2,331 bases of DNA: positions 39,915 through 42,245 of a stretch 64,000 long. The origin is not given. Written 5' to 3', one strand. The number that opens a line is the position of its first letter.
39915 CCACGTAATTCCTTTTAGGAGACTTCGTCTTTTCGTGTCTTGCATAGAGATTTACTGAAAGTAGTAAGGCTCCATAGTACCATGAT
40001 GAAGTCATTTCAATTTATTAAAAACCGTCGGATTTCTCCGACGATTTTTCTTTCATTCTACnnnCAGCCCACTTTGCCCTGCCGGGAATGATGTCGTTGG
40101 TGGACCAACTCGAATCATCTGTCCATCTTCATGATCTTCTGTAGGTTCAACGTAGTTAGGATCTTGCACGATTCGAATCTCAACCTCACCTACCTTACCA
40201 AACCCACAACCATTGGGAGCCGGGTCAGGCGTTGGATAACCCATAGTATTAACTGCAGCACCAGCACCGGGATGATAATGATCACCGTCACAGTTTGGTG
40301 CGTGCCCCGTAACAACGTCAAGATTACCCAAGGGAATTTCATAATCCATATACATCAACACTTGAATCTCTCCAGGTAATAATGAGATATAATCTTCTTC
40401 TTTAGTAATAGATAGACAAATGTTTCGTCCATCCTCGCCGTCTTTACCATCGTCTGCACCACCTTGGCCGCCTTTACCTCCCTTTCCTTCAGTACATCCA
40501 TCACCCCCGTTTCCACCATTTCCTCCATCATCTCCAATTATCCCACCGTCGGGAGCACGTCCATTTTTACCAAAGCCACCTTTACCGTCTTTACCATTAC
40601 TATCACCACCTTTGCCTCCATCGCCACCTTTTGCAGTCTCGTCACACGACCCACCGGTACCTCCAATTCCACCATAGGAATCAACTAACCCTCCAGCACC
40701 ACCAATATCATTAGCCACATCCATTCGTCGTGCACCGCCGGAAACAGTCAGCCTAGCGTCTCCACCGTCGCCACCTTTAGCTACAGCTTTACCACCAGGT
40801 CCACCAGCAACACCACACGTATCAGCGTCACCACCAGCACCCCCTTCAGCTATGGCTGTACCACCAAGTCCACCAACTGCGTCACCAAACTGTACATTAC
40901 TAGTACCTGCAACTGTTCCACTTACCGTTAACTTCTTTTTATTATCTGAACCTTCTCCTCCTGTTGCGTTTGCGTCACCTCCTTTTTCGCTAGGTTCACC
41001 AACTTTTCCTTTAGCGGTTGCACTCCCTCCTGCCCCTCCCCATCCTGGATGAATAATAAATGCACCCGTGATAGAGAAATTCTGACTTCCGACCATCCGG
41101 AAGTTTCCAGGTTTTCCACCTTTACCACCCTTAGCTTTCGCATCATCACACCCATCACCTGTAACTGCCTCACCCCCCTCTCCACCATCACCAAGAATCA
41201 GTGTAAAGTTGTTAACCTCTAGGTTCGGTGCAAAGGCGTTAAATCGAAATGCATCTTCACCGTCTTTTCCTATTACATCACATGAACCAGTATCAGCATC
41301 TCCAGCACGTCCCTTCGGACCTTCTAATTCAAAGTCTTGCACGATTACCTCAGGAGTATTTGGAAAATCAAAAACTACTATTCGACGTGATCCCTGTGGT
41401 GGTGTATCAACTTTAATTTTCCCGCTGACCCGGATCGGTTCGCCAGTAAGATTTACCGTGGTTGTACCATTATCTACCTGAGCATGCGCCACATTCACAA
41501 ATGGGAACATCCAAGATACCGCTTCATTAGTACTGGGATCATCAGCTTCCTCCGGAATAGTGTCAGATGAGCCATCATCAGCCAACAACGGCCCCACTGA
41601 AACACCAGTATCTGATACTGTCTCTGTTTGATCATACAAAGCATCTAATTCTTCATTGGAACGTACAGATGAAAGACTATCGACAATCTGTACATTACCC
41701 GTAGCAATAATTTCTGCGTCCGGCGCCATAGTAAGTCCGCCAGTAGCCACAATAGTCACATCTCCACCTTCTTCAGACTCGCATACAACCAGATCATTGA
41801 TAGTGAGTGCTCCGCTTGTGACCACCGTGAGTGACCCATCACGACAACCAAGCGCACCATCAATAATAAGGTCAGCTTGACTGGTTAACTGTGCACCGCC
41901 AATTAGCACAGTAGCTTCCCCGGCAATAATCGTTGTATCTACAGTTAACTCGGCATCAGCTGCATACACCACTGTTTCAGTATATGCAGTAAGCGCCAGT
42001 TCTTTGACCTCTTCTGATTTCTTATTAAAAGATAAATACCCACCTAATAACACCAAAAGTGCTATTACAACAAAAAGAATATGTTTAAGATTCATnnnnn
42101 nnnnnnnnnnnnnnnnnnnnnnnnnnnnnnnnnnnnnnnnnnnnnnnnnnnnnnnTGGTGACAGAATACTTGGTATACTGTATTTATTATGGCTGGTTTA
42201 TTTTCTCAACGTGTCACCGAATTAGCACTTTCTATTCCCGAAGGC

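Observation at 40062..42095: About 680-aa glycine-rich GGxGG-repeat surface protein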

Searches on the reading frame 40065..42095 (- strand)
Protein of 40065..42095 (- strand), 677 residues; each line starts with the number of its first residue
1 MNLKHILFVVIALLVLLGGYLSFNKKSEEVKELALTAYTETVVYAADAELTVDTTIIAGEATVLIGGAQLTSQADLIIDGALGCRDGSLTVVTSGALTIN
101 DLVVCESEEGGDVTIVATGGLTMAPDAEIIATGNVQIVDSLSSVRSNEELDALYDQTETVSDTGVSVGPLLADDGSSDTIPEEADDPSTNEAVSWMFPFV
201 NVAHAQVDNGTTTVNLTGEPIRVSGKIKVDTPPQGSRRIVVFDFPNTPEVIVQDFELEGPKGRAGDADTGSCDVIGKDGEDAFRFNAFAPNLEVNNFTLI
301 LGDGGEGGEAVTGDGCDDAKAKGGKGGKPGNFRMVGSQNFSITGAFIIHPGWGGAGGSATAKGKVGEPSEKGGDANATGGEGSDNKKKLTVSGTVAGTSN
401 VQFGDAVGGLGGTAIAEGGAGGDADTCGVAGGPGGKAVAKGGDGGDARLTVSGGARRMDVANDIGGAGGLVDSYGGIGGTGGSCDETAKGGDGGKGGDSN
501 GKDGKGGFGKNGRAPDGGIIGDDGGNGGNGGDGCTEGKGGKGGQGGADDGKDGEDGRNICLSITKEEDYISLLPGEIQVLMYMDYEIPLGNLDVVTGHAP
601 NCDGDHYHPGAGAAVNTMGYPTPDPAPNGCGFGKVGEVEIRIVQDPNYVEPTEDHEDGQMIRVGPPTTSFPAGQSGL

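Call 4: search_protein_families(library=pfam, proteins=[window:40065-42095:-], max_evalue=10)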
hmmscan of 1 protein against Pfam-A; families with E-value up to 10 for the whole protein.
window:40065-42095:- (677 aa): 0 families
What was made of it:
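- On PE_PGRS: No Pfam family at E<=10 for the query (call 4).
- On RTX / hemolysin-type calcium-binding repeat: No Pfam hit at E<=10 (call 4).
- On Two-partner-secretion TpsA adhesins: No Pfam hit (call 4).
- On Autotransporter passenger domains: No Autotransporter Pfam hit (call 4).
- Closest known: TpsA-type beta-helix adhesins: TPS/secretion domains of EtpA. Different: Sequence identity is 11-15%, and there is no Haemagg_act/TPS Pfam hit (call 4).
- There is no HemolysinCabind hit at E<=10 (call 4).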

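Call 5: search_protein_families(library=ncbifam, proteins=[window:40065-42095:-], max_evalue=10)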
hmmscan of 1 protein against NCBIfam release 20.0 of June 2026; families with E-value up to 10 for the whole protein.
window:40065-42095:- (677 aa): 0 families
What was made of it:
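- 40062..42095 (-): Complete CDS, 677 aa plus stop. Member of an un-annotated, mainly patescibacterial protein family. Calls 4, 5 (no Pfam or NCBIfam hit at E<=10).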

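Call 10: find_homologous_proteins(query=window:40065-42095:-)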
Query window:40065-42095:- (677 aa): 176 proteins with E <= 0.001 among 8000 candidates; the best 120 are listed.
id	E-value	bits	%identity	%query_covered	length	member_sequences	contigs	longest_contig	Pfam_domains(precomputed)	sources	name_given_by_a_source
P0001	0.0e+0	1484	100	100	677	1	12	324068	-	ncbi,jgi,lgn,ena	-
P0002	4.1e-275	933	66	99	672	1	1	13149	-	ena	-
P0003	8.8e-275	932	67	99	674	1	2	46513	-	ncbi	-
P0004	1.6e-265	901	66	94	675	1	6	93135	-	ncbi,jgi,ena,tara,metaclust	tara:strand:+ start:2970 stop:4997 length:2028 start_codon:yes stop_codon:yes gene_type:complete|met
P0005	2.9e-258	877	63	99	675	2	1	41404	-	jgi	-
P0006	5.8e-250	850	64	95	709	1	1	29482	-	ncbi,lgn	ncbi:MAG: hypothetical protein AAGA35_03160 [Patescibacteria group bacterium]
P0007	1.0e-243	829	59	99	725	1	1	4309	-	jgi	-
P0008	5.7e-204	698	50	99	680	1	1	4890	-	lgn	-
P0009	2.1e-177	610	49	99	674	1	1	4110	-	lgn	-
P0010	6.1e-152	526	47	94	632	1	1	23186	-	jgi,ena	-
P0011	2.2e-141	491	46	89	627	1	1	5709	-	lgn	-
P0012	3.5e-135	471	42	95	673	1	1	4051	-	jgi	jgi:hypothetical protein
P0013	3.0e-133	464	47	88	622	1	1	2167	PF05268.19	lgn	-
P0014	1.7e-132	462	43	95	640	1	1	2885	-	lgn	-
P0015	5.3e-131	457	41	96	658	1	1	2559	-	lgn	-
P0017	1.3e-129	452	44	94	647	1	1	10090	-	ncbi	-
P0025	1.3e-115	406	42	88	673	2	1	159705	-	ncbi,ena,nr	ncbi:MAG: hypothetical protein G01um101431_858 [Parcubacteria group bacterium Gr01-1014_31]|nr:MAG: 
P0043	2.3e-96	342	40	87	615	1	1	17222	-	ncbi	-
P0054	2.2e-91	326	40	88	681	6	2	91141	-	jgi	-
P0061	1.9e-87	313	40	61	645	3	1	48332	-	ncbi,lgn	-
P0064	7.8e-87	311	36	94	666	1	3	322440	-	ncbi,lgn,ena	ncbi:MAG: hypothetical protein AAB417_02285 [Patescibacteria group bacterium]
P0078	5.3e-83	298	37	91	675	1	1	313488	-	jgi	-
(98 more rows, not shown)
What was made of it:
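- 40062..42095 (-): Call 10 (176 homologues, all 'hypothetical').
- Family: 176 word-index hits with lengths of about 610-720 aa, where named all from Patescibacteria MAGs (call 10). One homologue (P0013) has a precomputed hit to the Gly-rich phage Gp38 adhesin family PF05268 (call 10).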

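Call 11: search_solved_structures(query=window:40065-42095:-, max_evalue=10)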
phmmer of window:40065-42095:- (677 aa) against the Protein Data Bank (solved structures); distinct sequences matched with E-value up to 10: 2.
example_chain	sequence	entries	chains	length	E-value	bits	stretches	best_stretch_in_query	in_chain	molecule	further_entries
1o7b_T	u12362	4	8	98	0.4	12.5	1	606-641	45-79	TUMOR NECROSIS FACTOR-INDUCIBLE PROTEIN TSG-6 | Tumor necrosis factor-inducible gene 6 protein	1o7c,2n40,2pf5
9bh5_AC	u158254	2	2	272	3.3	9.4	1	495-559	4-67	Small ribosomal subunit protein uS5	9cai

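Call 21: find_encoding_contigs(protein=P0001, flank=10000, max_places=3)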
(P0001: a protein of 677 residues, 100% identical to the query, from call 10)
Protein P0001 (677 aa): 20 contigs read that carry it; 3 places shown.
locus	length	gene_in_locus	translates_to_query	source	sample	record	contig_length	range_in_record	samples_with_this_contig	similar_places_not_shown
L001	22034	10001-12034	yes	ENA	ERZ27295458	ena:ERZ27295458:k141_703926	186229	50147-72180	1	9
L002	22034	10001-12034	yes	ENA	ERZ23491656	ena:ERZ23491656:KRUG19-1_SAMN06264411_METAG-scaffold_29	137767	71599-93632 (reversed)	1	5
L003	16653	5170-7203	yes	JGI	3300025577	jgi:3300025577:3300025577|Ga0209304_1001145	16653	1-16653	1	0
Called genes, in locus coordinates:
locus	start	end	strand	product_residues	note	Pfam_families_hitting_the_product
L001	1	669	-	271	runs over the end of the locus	PF01509:TruB_N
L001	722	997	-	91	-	-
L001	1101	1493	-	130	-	-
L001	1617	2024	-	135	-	PF11731:Cdd1 (faint), PF14520:HHH_5 (faint), PF14229:DUF4332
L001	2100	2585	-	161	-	PF05901:Excalibur (faint)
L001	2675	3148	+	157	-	-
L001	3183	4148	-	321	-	PF01595:CNNM, PF00571:CBS (weak)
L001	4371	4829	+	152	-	-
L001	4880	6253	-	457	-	PF01134:GIDA (faint), PF01262:AlaDh_PNT_C (faint), PF07992:Pyr_redox_2, PF13738:Pyr_redox_3, PF00070:Pyr_redox, PF02852:Pyr_redox_dim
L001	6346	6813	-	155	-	-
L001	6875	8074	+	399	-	-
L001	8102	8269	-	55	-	-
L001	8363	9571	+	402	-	PF14240:YHYH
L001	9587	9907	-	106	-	PF01035:DNA_binding_1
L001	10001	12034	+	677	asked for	-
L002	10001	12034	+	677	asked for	-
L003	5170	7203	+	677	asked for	-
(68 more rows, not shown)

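Call 22: find_encoding_contigs(protein=P0025, flank=6000, max_places=1)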
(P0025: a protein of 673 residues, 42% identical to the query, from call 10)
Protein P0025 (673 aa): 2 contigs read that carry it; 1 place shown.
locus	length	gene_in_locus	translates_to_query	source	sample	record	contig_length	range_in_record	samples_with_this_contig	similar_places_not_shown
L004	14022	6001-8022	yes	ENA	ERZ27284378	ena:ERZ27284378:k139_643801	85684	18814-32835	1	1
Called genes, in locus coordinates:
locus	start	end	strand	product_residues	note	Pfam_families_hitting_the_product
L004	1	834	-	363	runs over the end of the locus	PF01261:AP_endonuc_2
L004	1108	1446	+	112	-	-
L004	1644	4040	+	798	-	PF09826:Beta_propel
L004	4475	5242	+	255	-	PF02353:CMAS (weak), PF13489:Methyltransf_23, PF01209:Ubie_methyltran, PF05175:MTS (weak), PF08241:Methyltransf_11, PF08242:Methyltransf_12, PF13649:Methyltransf_25, PF13847:Methyltransf_31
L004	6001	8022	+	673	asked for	-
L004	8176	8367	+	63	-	-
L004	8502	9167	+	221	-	-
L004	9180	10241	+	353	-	PF00512:HisKA, PF02518:HATPase_c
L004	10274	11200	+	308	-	PF03741:TerC, PF04332:DUF475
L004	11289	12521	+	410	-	PF13462:Thioredoxin_4, PF01323:DSBA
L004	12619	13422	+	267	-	PF01256:Carb_kinase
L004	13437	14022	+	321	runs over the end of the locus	-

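Call 23: find_encoding_contigs(protein=P0064, flank=6000, max_places=1)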
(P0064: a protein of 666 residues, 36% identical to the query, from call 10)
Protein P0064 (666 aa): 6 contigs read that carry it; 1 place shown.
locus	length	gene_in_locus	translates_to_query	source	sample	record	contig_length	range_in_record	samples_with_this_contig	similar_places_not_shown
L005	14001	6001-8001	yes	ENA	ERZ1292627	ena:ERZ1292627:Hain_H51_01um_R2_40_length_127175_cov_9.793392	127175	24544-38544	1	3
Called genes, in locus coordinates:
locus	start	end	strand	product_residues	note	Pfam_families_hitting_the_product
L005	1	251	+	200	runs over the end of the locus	PF09335:VTT_dom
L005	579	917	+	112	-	PF01329:Pterin_4a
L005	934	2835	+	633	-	-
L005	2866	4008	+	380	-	PF01702:TGT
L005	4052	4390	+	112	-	PF01588:tRNA_bind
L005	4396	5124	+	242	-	PF00005:ABC_tran, PF13304:AAA_21 (faint)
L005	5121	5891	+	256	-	PF01061:ABC2_membrane, PF12698:ABC2_membrane_3 (weak)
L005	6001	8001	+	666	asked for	-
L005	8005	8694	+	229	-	PF00702:Hydrolase, PF12710:HAD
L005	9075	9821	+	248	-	PF00119:ATP-synt_A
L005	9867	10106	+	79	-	PF00137:ATP-synt_C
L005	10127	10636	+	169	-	PF00430:ATP-synt_B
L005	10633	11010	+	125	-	-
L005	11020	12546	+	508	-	PF02874:ATP-synt_ab_N (weak), PF00006:ATP-synt_ab, PF00306:ATP-synt_ab_C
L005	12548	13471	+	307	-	PF00231:ATP-synt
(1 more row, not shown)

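Call 24: find_encoding_contigs(protein=P0078, flank=6000, max_places=1)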
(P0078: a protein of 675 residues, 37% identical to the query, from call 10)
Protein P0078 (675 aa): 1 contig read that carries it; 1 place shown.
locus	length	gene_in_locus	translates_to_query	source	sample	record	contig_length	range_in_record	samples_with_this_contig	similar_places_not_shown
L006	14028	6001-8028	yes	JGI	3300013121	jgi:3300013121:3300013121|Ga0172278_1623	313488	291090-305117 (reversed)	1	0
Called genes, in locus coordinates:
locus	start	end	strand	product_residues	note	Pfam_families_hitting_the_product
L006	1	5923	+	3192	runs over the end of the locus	PF13385:Laminin_G_3, PF25788:Ig_Rha78A_N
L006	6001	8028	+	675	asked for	-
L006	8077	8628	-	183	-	-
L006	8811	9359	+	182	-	PF00265:TK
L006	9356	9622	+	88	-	PF01035:DNA_binding_1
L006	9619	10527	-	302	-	PF17773:UPF0176_N, PF00581:Rhodanese, PF12368:Rhodanese_C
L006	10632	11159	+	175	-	PF13473:Cupredoxin_1, PF00116:COX2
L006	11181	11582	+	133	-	-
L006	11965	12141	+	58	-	-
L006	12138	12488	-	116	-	PF01245:Ribosomal_L19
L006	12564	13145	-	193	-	PF00625:Guanylate_kin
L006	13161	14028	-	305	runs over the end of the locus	PF01479:S4, PF00849:PseudoU_synth_2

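Call 25: find_encoding_contigs(protein=P0054, flank=6000, max_places=1)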
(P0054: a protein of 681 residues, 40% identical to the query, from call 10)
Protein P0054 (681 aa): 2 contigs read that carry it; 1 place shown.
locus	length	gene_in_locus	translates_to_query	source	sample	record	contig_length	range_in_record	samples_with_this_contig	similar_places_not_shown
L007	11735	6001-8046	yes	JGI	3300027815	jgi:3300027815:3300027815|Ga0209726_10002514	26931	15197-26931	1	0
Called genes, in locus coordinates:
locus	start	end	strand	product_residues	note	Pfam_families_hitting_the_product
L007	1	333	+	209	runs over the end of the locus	PF00730:HhH-GPD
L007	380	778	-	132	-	-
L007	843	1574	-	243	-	PF13521:AAA_28 (weak)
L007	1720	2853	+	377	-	PF16819:DUF5074 (faint), PF10282:Lactonase (faint), PF21783:YNCE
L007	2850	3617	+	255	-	PF13641:Glyco_tranf_2_3, PF00535:Glycos_transf_2, PF10111:Glyco_tranf_2_2 (weak)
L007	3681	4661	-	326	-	PF01018:GTP1_OBG, PF01926:MMR_HSR1, PF02421:FeoB_N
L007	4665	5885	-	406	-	PF03734:YkuD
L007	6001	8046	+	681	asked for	-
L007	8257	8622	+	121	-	-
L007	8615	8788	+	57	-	-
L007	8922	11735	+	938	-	?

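Call 29: predict_structure(alignment_id=A2)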
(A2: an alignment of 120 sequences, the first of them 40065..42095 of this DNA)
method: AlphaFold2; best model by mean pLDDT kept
length: 677 residues; sequences in the alignment: 120
mean_pLDDT: 90.1   pTM: 0.76
mean pLDDT of the five models: 90.1, 89.5, 89.3, 88.7, 88.7
residues with pLDDT >= 90: 539; 70-90: 52; 50-70: 33; < 50: 53
segments of 3 or more residues with pLDDT < 50: 189-194, 199-214, 565-569, 655-677
pLDDT, mean of each block of 10 residues (from residue 1): 84 91 70 94 98 98 98 98 97 98 93 97 98 97 96 96 96 76 53 49 45 57 97 89 96 98 97 98 97 98 98 97 98 98 98 98 98 98 97 97 98 98 98 98 98 96 98 98 97 98 98 97 98 97 97 97 53 85 95 86 91 92 94 93 89 56 46 42
secondary structure, 60 per line:
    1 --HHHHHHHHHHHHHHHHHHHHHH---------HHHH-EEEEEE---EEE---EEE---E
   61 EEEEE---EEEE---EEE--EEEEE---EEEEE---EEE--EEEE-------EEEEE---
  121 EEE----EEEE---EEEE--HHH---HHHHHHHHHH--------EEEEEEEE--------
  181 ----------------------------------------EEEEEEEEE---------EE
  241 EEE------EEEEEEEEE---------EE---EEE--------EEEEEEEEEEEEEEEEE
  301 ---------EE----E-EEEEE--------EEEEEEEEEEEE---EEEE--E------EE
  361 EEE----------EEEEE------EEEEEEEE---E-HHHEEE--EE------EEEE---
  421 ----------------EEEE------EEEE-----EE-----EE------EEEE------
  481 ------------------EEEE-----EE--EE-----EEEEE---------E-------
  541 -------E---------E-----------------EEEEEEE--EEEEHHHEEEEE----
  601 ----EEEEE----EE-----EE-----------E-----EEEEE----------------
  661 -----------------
elements in order (helices of 4 or more, strands of 3 or more residues): H3-24 H34-37 E39-44 E48-50 E54-56 E60-65 E69-72 E76-78 E81-85 E89-93 E97-99 E102-105 E113-117 E121-123 E128-131 E135-138 H147-156 E165-172 E221-229 E239-243 E250-258 E273-275 E284-300 E318-322 E331-342 E346-349 E359-363 E374-378 E385-392 E401-403 E414-417 E437-440 E447-450 E471-474 E499-502 E519-523 E576-582 E585-588 E592-596 E605-609 E640-644
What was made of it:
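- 42024..42089 (-): N-terminal transmembrane helix (aa 3-24). Probably an uncleaved signal anchor. AF2 predicts a helix over aa 3-24 (call 29).
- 41580..41981 (-): N-terminal beta-helix domain (aa 39-172), with conserved Cys84/Cys105, the motif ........, a short helix at aa 147-156, and the RIGPF strand. AF2 pLDDT 93-98 with 14 short strands (call 29).
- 41436..41579 (-): Variable, low-confidence linker (aa 173-220). It contains a conserved internal A-x-A|Q motif at aa 203-206 (nt 41478-41489). pLDDT is below 50 for aa 189-214 (call 29).
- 40896..41435 (-): Main beta-helix body (aa 221-400). It includes the conserved motifs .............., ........, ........, GNF[KR]M and NKKxL, and the first third of the Gly-rich core. 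AF2 pLDDT 96-98 with long strands (call 29).
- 40065..40151 (-): Low-confidence C-terminal tail (aa 649-677), present only in the closest relatives. pLDDT is below 50 for aa 655-677 (call 29).
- On Right-handed parallel beta-helix (pectin-lyase-like / beta-solenoid fold class): AF2 pLDDT 90.1 (call 29).
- Fold: AF2 pLDDT 90.1, pTM 0.76 (call 29). The helix is Gly-rich and smooth, apparently without long loops, judging from DSSP and coil lengths (call 29).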

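Call 35: search_protein_families(library=phrogs, proteins=[window:40065-42095:-], max_evalue=1)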
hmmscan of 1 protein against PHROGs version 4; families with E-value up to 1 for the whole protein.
window:40065-42095:- (677 aa): 1 family
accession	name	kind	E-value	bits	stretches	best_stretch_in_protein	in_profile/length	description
phrog_31775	-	unknown function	0.24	12.5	1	131-156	16-41/53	-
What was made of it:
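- Tried and rejected: Pfam, NCBIfam and PHROGs scans of the query gave nothing (calls 4, 5, 35).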

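Call 37: search_solved_structures(query=A2, max_evalue=10, show_alignments=2)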
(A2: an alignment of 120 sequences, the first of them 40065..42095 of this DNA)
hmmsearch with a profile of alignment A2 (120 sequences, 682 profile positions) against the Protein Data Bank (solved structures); distinct sequences matched with E-value up to 10: 2.
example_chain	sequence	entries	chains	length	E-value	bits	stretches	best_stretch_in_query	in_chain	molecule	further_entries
6v8i_BN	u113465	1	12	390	0.016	17.1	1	534-609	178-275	Fiber Upper, gp68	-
8y48_A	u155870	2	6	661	2.7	9.7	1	410-458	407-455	Envelope glycoprotein B | Core gene UL27 family protein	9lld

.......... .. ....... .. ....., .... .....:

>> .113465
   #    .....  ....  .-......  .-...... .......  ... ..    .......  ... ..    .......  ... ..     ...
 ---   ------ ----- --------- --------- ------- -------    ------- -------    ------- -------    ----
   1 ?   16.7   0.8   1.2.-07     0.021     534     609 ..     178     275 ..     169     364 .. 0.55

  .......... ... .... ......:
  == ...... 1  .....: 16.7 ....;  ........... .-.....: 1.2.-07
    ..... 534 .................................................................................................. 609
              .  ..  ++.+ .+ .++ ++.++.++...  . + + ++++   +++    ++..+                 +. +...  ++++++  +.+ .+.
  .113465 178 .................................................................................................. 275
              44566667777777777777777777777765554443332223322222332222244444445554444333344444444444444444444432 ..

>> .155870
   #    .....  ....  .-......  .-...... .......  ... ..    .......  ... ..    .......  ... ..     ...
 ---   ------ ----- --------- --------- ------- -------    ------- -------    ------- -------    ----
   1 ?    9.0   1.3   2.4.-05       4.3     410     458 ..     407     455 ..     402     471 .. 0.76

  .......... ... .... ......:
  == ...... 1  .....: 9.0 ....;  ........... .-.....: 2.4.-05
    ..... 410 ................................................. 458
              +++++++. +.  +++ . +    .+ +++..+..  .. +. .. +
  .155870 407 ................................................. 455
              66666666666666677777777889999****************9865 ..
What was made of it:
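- Closest known: Pectin-lyase-fold enzymes and phage tailspikes/depolymerases. Different: There is no sequence or profile similarity (calls 4, 5, 37).
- No Pfam, NCBIfam or PDB sequence similarity to any CAZyme or Beta_helix/NosD/CASH family was found even at E<=10 (calls 4, 5, 11, 37).
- Tried and rejected: Searches with the single sequence and with the profile returned only compositional or collagen-like matches: phage fibre gp68 at E 0.016, and TSG-6 (calls 11, 37).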

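Call 41: find_related_loci(query=A1, collection=genome_contigs, flank=4000)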
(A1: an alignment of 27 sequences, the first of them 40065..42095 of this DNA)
Query A1 (677 aa) in genome_contigs; peptide patterns used: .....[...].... (x = any residue, [..] = any of these).
600 stretches matched a pattern, but none encodes a relative of the query by tblastn (E <= 1e-3).
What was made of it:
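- Tried and rejected: The first scan used an automatic Gly-only pattern and gave 600 false matches and no relative (call 41).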
